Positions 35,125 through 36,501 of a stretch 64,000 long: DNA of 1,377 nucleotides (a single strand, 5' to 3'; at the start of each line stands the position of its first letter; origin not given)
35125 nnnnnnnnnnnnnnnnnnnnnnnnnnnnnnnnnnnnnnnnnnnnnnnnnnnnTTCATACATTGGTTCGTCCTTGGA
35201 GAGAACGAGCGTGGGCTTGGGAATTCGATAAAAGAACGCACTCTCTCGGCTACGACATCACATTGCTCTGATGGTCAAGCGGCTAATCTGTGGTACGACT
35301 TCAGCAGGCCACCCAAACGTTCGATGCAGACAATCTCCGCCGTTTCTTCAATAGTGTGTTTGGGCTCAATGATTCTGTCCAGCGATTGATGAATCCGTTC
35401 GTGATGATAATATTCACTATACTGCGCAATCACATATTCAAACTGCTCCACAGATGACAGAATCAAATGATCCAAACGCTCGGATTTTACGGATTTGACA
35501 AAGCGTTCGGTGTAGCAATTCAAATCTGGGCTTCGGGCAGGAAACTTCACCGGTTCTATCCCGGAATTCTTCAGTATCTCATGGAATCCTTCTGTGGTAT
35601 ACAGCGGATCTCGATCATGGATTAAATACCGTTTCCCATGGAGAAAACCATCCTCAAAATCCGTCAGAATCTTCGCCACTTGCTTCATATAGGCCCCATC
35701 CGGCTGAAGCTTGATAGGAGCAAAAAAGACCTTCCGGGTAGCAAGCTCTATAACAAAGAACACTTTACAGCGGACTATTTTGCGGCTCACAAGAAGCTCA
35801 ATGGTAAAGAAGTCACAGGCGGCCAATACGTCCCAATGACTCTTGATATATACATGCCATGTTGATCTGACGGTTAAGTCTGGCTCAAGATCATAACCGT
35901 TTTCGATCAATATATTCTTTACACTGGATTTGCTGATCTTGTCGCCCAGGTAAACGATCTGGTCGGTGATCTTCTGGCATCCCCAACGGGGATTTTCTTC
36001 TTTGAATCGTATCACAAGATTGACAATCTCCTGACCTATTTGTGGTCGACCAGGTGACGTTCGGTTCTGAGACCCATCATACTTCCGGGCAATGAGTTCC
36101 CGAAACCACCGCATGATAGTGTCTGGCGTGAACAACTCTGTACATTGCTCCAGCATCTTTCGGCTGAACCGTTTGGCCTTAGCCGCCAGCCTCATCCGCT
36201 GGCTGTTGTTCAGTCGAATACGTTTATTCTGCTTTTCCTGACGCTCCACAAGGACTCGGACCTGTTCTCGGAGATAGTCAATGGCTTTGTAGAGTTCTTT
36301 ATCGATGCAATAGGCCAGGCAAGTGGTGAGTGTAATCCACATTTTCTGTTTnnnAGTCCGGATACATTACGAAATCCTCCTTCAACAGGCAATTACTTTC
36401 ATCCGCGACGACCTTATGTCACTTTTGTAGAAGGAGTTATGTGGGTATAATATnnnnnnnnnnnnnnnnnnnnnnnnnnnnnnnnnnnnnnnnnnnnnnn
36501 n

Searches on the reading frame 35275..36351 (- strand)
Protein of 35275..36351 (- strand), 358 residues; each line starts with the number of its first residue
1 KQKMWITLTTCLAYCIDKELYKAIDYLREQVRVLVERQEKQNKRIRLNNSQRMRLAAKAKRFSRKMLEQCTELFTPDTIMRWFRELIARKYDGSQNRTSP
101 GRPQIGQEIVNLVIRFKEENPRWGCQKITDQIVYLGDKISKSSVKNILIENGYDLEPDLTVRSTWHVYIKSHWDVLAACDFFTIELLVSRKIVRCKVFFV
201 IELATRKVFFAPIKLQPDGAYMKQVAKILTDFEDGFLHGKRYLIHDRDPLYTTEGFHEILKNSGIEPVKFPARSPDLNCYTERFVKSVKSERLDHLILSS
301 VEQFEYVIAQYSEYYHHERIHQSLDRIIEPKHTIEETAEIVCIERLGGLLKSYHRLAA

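Call 8: search_protein_families(library=pfam, proteins=[window:35275-36351:-], max_evalue=0.01)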
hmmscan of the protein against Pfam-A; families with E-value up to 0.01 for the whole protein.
window:35275-36351:- (358 aa): 4 families
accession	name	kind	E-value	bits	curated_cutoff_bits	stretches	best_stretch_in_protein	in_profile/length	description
PF13565.12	HTH_32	-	7.3e-11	42.9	33.7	1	78-148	1-73/73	Homeodomain-like domain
PF13683.12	rve_3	-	4.5e-09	36.4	26.5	1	264-326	2-64/67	Integrase core domain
PF13358.12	DDE_3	-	2.3e-05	24.7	28.6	1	224-304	63-145/146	DDE superfamily endonuclease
PF13333.12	rve_2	-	0.0013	19.3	22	1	282-325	1-44/56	Integrase core domain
